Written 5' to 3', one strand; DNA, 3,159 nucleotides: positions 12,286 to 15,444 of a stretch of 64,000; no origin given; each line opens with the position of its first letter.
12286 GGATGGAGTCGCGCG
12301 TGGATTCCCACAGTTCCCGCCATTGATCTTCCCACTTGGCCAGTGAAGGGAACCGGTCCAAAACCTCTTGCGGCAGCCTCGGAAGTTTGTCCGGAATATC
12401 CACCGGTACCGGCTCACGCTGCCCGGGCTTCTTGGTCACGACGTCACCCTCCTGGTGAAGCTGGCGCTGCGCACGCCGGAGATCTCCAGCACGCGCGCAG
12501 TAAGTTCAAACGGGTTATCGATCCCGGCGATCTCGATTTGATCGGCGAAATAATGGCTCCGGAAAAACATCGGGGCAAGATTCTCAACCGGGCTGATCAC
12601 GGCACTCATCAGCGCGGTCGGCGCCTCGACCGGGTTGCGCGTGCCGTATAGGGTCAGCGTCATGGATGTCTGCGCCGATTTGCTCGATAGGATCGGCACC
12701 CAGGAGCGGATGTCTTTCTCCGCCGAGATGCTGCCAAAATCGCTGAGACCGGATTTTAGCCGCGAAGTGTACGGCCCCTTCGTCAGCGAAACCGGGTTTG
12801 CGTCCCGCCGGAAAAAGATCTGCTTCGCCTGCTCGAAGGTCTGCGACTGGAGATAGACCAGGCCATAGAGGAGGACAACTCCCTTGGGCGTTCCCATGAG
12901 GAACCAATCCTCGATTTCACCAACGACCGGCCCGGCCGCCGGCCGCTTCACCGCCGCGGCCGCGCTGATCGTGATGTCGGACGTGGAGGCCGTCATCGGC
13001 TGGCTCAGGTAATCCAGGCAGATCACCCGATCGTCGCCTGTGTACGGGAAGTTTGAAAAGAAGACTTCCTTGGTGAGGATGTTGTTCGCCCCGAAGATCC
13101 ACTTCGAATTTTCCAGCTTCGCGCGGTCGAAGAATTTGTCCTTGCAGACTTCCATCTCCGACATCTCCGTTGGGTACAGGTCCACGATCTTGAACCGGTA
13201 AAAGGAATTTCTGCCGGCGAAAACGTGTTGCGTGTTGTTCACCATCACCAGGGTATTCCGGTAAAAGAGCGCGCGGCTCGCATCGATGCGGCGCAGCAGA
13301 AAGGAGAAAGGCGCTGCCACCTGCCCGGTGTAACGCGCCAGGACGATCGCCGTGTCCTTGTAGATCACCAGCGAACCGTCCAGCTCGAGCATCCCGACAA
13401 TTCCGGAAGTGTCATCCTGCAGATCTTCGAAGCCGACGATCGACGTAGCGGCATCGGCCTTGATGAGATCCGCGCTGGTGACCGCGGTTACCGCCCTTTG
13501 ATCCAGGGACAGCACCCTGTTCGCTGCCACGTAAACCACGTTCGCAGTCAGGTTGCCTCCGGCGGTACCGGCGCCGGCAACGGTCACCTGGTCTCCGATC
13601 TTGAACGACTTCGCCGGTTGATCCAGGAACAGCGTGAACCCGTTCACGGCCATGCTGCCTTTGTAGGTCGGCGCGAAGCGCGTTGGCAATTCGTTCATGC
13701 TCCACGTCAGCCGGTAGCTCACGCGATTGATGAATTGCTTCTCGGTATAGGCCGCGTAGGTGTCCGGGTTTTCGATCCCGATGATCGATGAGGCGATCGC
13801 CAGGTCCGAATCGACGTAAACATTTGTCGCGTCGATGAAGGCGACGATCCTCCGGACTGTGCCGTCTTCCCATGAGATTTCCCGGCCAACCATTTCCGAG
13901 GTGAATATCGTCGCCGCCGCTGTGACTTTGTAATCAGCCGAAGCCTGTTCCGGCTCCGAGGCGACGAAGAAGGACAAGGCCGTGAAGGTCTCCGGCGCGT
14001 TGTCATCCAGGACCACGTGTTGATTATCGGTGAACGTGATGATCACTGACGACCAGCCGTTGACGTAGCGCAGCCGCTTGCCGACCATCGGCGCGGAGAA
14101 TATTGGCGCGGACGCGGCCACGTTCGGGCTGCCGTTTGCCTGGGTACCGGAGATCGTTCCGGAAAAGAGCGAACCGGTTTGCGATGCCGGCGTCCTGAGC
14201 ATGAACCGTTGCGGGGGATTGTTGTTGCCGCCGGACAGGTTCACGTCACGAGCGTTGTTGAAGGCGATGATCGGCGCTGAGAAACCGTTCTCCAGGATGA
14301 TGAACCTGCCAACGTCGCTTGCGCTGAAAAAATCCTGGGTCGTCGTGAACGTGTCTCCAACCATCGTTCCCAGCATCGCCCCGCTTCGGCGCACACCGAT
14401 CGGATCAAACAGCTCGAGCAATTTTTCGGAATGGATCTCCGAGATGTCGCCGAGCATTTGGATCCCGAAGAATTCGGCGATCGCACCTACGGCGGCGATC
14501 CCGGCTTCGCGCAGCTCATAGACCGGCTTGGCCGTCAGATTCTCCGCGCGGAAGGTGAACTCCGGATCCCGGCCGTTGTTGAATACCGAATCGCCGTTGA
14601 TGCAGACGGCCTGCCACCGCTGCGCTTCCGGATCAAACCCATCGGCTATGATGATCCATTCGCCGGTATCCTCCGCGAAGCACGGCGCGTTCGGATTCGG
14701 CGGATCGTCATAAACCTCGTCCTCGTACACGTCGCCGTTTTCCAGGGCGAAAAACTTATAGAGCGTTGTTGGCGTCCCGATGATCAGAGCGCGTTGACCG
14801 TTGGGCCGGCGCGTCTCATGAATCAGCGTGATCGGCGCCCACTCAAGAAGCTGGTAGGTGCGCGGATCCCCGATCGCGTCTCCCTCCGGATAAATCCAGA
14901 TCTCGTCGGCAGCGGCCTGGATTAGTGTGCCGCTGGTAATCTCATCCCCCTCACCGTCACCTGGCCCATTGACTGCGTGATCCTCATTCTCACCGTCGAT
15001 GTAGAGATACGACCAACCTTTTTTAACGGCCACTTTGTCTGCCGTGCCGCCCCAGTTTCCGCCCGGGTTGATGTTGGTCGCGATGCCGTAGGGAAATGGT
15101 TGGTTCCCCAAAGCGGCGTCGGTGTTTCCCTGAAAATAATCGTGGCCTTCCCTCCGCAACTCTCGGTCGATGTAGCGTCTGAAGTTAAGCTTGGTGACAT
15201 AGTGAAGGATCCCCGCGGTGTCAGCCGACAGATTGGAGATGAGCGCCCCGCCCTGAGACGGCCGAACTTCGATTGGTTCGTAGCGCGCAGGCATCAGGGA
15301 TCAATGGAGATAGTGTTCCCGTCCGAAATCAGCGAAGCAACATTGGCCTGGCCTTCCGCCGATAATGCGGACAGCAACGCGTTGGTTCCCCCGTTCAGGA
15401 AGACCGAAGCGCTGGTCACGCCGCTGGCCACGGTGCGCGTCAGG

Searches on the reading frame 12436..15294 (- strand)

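Call 10: search_protein_families(library=pfam, proteins=[window:12436-15294:-], max_evalue=0.01)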
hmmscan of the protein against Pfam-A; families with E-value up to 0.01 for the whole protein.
window:12436-15294:- (952 aa): 0 families

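Call 11: search_protein_families(library=phrogs, proteins=[window:12436-15294:-], max_evalue=0.001)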
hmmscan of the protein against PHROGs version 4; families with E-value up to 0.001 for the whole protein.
window:12436-15294:- (952 aa): 1 family
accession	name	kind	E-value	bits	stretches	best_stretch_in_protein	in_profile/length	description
phrog_3287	-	head and packaging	6.7e-15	55.9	1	616-872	195-454/524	virion structural protein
